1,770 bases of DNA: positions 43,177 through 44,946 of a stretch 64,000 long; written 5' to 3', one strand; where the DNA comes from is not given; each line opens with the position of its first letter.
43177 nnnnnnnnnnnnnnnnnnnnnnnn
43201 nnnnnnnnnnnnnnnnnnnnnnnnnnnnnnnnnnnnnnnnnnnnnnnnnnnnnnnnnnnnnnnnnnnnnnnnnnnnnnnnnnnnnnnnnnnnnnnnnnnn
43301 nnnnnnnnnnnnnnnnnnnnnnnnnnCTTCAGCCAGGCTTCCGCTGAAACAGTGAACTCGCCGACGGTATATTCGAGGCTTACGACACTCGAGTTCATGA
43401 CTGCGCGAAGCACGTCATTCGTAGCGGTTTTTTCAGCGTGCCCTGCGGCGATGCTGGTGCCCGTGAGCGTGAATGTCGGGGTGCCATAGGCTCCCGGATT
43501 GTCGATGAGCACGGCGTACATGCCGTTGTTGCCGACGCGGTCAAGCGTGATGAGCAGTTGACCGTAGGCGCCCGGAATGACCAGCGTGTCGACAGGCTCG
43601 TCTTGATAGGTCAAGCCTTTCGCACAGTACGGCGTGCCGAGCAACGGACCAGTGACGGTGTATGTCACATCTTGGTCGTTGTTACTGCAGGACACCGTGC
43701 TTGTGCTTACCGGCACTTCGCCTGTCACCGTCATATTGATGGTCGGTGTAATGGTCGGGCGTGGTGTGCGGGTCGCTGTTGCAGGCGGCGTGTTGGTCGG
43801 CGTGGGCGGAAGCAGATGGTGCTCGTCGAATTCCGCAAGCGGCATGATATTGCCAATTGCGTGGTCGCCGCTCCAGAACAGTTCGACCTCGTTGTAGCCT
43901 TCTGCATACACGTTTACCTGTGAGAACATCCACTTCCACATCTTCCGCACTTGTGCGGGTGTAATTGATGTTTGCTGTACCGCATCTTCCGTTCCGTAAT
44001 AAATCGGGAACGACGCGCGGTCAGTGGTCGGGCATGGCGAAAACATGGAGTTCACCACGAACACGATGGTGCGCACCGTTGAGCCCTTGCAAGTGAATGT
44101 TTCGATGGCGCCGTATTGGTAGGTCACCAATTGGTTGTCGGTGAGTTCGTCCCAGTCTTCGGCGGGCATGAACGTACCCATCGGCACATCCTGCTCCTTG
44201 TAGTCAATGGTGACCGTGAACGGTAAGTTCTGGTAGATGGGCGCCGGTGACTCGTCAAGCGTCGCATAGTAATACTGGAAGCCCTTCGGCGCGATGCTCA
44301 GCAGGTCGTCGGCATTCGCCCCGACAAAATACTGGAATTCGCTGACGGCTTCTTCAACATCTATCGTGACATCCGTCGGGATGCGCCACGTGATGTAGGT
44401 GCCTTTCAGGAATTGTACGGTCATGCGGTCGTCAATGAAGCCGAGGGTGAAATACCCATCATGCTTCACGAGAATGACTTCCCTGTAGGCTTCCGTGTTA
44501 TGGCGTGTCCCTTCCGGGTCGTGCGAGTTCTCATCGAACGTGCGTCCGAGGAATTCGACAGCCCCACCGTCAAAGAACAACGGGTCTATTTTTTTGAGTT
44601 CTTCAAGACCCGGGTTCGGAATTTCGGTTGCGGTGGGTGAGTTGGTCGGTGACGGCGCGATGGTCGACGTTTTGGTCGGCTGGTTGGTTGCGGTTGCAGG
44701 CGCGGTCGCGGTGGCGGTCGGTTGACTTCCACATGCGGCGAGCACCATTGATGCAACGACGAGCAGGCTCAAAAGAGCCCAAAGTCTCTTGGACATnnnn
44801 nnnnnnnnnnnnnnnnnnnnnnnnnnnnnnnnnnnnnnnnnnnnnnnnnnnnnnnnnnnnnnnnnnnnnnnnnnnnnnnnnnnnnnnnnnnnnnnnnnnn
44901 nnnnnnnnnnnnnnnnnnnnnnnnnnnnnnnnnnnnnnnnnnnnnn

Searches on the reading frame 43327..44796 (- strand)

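Call 5: search_protein_families(library=pfam, proteins=[window:43327-44796:-], max_evalue=0.1)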
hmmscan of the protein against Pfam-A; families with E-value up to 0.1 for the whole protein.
window:43327-44796:- (490 aa): 0 families

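Call 6: search_protein_families(library=ncbifam, proteins=[window:43327-44796:-], max_evalue=0.1)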
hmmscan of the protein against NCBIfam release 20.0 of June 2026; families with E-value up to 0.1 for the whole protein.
window:43327-44796:- (490 aa): 3 families
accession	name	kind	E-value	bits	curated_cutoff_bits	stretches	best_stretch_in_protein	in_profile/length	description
NF050142.1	PG1828_fam_lipo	equivalog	0.00061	20.5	50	1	8-44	5-42/59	PG1828 family lipoprotein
NF053527.1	lipo_Cory_WKLS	subfamily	0.01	15.7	105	1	10-58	4-52/166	WKL family lipoprotein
NF049864.1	lipo_LppU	equivalog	0.016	15.1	135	1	7-56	10-59/199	LppU family putative lipoprotein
